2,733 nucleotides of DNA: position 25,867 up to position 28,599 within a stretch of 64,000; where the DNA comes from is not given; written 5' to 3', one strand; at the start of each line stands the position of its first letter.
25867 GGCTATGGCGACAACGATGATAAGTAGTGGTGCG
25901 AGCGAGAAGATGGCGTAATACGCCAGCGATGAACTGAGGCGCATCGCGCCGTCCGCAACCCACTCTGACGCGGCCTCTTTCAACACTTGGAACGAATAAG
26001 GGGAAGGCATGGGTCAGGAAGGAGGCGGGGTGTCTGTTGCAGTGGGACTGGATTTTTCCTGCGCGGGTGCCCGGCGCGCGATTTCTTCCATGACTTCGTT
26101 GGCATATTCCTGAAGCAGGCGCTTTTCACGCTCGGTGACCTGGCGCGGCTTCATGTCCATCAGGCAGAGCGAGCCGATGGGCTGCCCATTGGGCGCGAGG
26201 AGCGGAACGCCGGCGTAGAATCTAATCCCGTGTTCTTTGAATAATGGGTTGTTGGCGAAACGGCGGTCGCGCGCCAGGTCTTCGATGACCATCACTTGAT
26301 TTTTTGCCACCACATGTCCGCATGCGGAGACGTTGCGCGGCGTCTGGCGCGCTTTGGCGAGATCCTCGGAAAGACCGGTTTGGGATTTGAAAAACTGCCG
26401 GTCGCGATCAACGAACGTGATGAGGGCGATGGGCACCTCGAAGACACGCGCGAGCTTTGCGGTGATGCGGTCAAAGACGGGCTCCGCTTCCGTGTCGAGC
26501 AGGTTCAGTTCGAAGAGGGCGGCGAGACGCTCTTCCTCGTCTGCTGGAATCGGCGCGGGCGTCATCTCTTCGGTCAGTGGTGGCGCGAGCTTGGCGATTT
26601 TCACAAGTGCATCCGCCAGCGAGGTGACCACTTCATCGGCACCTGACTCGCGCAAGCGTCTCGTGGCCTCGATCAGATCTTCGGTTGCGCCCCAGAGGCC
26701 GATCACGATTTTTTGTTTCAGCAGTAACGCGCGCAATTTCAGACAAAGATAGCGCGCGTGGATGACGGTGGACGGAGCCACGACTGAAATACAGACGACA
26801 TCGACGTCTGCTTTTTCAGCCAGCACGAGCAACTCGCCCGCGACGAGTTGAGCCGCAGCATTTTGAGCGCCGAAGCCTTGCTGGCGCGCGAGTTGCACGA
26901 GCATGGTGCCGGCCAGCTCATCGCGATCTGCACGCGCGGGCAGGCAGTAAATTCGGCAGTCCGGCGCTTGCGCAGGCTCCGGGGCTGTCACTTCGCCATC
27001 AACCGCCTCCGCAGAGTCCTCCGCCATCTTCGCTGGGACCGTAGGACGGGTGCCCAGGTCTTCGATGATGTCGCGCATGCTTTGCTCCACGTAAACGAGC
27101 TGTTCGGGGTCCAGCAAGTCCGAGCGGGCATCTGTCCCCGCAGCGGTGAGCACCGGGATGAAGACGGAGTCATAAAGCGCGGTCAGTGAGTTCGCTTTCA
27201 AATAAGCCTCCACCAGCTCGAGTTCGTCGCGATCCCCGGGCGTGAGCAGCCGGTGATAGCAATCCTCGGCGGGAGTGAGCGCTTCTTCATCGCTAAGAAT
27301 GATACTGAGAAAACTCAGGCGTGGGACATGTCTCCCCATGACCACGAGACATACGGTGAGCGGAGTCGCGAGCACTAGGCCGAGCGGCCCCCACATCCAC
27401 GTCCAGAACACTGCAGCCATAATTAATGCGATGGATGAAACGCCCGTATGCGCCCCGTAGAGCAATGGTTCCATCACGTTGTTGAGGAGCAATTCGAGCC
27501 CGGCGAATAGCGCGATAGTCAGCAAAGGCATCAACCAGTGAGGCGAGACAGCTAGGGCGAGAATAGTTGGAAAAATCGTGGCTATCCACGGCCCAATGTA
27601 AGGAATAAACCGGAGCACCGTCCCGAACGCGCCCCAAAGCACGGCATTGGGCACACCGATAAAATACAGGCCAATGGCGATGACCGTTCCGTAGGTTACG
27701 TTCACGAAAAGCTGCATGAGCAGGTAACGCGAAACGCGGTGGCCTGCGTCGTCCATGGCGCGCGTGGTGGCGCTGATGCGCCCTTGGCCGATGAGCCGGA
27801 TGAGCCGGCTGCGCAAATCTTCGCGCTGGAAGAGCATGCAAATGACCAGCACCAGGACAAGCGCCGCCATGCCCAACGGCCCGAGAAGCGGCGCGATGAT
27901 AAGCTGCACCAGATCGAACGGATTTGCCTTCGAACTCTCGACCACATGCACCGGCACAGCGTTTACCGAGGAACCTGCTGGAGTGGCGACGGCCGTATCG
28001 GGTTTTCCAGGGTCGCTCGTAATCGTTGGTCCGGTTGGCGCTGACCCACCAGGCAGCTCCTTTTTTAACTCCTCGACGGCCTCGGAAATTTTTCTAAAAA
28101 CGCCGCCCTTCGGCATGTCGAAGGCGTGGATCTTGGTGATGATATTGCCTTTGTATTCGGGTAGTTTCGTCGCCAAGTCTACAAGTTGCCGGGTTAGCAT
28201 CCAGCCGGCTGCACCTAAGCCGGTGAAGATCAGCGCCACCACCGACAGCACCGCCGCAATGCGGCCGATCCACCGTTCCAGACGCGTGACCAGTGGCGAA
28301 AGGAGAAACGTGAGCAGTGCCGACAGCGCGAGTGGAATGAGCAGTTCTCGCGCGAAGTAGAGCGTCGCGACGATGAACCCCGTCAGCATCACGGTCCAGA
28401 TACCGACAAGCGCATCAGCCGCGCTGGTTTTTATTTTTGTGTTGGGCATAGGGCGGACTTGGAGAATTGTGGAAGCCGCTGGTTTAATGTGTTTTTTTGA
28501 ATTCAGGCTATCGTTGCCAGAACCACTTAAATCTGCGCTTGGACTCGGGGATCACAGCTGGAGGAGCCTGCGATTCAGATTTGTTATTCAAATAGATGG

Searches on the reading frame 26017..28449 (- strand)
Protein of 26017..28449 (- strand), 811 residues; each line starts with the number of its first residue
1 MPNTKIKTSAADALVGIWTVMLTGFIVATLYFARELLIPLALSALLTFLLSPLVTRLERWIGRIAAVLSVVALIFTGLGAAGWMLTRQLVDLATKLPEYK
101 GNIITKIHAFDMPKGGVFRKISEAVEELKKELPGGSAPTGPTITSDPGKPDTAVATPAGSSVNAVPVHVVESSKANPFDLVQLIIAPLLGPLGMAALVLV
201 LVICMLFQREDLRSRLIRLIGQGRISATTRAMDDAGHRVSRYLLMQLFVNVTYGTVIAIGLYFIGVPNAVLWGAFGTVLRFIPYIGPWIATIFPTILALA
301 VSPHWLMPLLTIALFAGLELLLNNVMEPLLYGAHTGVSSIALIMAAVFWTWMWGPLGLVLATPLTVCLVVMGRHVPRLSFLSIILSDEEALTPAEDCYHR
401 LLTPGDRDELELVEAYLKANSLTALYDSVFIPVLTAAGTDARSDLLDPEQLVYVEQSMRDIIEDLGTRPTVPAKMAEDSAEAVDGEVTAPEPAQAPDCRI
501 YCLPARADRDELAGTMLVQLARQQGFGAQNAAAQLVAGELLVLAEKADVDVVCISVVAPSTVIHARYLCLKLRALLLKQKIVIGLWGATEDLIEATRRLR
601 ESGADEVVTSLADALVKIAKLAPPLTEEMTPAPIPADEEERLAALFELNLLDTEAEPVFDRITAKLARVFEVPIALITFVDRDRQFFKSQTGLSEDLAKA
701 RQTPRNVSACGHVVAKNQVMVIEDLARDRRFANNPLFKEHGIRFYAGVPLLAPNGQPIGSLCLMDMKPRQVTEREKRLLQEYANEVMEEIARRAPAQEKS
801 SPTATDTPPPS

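Call 74: search_protein_families(library=pfam, proteins=[window:26017-28449:-], max_evalue=0.00001)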
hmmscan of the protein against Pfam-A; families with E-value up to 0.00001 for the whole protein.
window:26017-28449:- (811 aa): 3 families
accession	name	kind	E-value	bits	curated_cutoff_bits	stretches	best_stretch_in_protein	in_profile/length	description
PF01594.21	AI-2E_transport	-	1.6e-35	123.3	34.3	1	21-371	6-322/327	AI-2E family transporter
PF01590.32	GAF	-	8.9e-19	68.8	22.4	1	656-789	3-132/133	GAF domain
PF13185.12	GAF_2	-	3.6e-14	53.6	28.6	1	658-786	7-131/136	GAF domain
